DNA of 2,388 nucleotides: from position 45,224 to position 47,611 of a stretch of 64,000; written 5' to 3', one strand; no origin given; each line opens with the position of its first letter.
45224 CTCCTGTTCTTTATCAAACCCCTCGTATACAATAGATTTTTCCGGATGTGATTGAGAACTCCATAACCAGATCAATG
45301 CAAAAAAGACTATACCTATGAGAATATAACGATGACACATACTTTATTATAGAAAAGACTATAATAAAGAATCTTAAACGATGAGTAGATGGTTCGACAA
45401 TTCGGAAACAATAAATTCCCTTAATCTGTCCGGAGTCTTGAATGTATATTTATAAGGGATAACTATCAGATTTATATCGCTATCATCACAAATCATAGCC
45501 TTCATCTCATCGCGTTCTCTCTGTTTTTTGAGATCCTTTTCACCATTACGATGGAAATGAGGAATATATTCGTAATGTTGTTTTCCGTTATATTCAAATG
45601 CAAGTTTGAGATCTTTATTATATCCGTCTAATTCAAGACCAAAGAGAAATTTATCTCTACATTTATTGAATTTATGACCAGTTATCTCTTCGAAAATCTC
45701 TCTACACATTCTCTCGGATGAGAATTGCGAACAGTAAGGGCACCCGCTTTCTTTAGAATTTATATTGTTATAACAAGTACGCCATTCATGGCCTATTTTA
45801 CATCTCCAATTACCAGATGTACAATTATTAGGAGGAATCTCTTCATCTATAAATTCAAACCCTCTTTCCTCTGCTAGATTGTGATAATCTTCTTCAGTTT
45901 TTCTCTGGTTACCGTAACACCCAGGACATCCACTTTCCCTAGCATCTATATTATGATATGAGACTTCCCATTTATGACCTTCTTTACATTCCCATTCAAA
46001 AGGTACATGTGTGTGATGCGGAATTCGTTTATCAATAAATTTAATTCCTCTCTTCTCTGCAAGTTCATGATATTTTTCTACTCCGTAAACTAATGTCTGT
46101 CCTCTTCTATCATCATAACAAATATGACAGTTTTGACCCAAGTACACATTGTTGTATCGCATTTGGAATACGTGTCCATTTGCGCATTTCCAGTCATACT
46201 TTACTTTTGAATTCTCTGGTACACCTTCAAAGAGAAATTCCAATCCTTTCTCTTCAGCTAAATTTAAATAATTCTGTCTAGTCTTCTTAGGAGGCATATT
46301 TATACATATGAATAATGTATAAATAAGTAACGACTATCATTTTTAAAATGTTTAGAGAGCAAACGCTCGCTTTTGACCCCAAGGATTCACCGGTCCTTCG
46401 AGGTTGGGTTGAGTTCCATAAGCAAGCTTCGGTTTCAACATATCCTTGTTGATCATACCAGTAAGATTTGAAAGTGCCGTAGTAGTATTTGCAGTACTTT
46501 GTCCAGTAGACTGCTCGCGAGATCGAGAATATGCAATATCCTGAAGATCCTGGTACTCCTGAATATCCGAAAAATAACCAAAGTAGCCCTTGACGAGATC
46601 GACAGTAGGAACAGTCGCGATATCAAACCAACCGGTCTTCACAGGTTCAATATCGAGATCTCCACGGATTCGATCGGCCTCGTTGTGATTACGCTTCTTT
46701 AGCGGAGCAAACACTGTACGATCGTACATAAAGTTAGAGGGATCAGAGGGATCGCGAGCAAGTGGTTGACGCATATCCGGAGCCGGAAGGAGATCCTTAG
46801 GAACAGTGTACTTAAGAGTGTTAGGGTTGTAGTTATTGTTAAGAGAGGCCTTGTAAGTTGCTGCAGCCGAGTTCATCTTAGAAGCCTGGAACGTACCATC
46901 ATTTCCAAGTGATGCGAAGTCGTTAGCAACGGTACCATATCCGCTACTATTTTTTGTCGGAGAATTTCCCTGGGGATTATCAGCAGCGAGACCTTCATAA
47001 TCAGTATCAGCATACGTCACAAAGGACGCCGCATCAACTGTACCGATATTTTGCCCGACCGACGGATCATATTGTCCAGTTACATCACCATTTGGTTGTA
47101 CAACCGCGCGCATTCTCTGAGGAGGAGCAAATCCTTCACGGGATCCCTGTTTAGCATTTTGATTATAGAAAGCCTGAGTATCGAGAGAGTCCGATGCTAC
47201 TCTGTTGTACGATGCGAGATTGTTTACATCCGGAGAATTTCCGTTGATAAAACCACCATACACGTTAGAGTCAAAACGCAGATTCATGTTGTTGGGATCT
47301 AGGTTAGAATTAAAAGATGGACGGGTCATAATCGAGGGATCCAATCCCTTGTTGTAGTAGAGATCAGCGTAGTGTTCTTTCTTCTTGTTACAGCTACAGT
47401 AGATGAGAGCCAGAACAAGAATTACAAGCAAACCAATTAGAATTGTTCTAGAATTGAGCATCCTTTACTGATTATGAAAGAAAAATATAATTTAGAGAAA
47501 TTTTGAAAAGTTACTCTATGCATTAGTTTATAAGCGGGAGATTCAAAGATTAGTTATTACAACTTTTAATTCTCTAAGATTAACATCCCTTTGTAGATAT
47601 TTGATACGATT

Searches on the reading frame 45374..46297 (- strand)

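Call 76: search_protein_families(library=pfam, proteins=[window:45374-46297:-], max_evalue=0.001)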
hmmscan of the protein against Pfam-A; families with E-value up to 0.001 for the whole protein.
window:45374-46297:- (307 aa): 1 family
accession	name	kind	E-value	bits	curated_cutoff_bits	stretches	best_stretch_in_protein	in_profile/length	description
PF14311.12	DUF4379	-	3.8e-17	62.7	24.5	3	93-129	19-55/56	Probable Treble clef zinc finger domain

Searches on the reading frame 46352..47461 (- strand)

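Call 76: search_protein_families(library=pfam, proteins=[window:46352-47461:-], max_evalue=0.001)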
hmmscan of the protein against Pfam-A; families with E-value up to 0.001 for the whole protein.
window:46352-47461:- (369 aa): 1 family
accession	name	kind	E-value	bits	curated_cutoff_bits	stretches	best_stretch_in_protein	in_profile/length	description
PF19168.5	DUF5850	-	1.4e-14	55.4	25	1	188-296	57-162/171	Family of unknown function (DUF5850)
